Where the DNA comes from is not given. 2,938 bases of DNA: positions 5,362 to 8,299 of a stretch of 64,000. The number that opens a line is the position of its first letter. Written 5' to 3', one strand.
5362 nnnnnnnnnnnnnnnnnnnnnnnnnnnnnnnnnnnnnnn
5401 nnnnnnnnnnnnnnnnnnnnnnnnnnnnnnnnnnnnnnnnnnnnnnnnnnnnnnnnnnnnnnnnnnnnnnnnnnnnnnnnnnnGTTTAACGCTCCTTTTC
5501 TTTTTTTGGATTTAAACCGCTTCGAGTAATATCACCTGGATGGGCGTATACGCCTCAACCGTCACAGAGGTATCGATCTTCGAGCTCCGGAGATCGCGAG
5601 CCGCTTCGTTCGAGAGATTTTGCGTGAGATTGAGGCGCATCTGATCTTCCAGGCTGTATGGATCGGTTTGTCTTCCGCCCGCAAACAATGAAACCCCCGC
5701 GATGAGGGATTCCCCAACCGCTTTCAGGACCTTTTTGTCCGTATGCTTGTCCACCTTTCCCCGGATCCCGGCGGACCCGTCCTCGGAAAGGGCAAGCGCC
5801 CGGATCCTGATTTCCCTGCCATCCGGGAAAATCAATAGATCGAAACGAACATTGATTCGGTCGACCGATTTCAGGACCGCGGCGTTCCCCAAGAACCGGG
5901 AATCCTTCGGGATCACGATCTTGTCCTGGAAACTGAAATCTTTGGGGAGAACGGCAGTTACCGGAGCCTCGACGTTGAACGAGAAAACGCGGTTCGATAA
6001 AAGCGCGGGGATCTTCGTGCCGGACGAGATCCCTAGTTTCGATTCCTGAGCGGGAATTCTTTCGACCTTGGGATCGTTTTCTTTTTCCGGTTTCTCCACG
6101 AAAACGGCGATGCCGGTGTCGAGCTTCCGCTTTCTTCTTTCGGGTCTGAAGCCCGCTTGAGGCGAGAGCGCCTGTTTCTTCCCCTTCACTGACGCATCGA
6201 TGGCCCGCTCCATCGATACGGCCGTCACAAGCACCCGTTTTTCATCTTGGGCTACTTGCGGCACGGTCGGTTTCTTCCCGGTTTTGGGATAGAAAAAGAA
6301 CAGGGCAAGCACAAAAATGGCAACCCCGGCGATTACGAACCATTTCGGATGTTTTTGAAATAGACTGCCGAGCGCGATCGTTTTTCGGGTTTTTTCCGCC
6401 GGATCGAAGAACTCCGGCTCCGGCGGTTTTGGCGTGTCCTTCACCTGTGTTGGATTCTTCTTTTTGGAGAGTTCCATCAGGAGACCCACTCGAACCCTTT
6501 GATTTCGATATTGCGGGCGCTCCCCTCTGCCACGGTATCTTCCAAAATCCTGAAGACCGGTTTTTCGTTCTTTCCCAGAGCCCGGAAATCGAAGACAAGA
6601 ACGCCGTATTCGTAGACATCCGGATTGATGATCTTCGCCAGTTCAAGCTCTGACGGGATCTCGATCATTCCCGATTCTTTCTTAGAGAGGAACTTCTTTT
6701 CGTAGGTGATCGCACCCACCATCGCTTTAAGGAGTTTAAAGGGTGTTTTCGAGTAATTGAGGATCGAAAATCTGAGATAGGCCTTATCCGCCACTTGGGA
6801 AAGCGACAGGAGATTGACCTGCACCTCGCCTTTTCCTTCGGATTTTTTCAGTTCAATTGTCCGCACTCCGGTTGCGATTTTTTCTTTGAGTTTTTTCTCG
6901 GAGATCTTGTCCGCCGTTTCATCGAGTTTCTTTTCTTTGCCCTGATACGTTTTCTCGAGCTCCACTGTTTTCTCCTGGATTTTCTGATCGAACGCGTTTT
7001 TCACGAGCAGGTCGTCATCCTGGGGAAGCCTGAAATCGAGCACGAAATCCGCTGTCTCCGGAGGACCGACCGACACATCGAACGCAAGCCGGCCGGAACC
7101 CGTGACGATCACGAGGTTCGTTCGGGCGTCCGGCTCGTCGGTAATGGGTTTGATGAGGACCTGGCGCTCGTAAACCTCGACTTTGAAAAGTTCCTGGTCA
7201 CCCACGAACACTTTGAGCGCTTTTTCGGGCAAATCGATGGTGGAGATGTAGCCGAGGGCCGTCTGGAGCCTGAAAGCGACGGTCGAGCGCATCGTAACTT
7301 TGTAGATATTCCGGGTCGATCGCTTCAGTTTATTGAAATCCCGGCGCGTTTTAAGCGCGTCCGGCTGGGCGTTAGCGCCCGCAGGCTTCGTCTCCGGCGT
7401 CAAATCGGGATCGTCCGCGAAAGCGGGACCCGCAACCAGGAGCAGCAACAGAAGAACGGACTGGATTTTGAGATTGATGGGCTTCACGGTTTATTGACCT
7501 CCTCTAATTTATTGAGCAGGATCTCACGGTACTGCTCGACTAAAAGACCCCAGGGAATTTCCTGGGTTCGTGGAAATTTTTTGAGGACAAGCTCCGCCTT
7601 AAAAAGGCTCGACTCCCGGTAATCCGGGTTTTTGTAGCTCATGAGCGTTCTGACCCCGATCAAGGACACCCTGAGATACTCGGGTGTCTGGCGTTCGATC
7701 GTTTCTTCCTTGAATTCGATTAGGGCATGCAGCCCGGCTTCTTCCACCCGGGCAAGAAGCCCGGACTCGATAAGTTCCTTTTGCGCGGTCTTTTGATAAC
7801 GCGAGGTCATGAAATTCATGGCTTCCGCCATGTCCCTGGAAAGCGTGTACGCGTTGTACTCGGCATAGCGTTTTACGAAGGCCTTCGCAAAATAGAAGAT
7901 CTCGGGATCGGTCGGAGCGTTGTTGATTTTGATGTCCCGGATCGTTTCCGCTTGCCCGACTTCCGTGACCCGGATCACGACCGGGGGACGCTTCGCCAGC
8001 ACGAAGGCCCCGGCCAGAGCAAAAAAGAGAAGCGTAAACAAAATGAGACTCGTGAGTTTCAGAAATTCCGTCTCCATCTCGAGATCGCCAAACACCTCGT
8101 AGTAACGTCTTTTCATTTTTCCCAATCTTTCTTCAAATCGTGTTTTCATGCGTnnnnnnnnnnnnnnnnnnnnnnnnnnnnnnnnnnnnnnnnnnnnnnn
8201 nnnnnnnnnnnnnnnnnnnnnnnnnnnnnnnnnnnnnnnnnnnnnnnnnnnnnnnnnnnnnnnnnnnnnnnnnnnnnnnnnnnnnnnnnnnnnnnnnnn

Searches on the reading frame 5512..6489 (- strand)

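Call 18: search_protein_families(library=pfam, proteins=[window:5512-6489:-], max_evalue=0.001)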
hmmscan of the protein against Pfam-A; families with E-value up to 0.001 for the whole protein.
window:5512-6489:- (325 aa): 1 family
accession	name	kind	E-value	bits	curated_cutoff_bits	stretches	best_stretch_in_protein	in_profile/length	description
PF03743.19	TrbI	-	2.3e-17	63.9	35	1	154-320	2-181/188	Bacterial conjugation TrbI-like protein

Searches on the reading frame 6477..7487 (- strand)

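Call 18: search_protein_families(library=pfam, proteins=[window:6477-7487:-], max_evalue=0.001)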
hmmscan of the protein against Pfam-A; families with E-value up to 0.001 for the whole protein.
window:6477-7487:- (336 aa): 2 families
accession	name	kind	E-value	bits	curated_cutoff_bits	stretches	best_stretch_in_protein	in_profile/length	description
PF03524.21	CagX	-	1.4e-07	31.9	34.2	1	67-182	9-121/198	Conjugal transfer protein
PF09544.15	DUF2381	-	1.4e-06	28.3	29.2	1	70-259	37-228/288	Protein of unknown function (DUF2381)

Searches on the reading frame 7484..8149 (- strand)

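Call 17: search_protein_families(library=pfam, proteins=[window:7484-8149:-], max_evalue=0.001)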
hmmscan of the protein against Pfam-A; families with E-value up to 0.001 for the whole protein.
window:7484-8149:- (221 aa): 1 family
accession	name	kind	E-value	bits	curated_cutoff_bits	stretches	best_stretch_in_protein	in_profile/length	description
PF04335.19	VirB8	-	1e-05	25.9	23.2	1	17-163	7-159/213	VirB8 protein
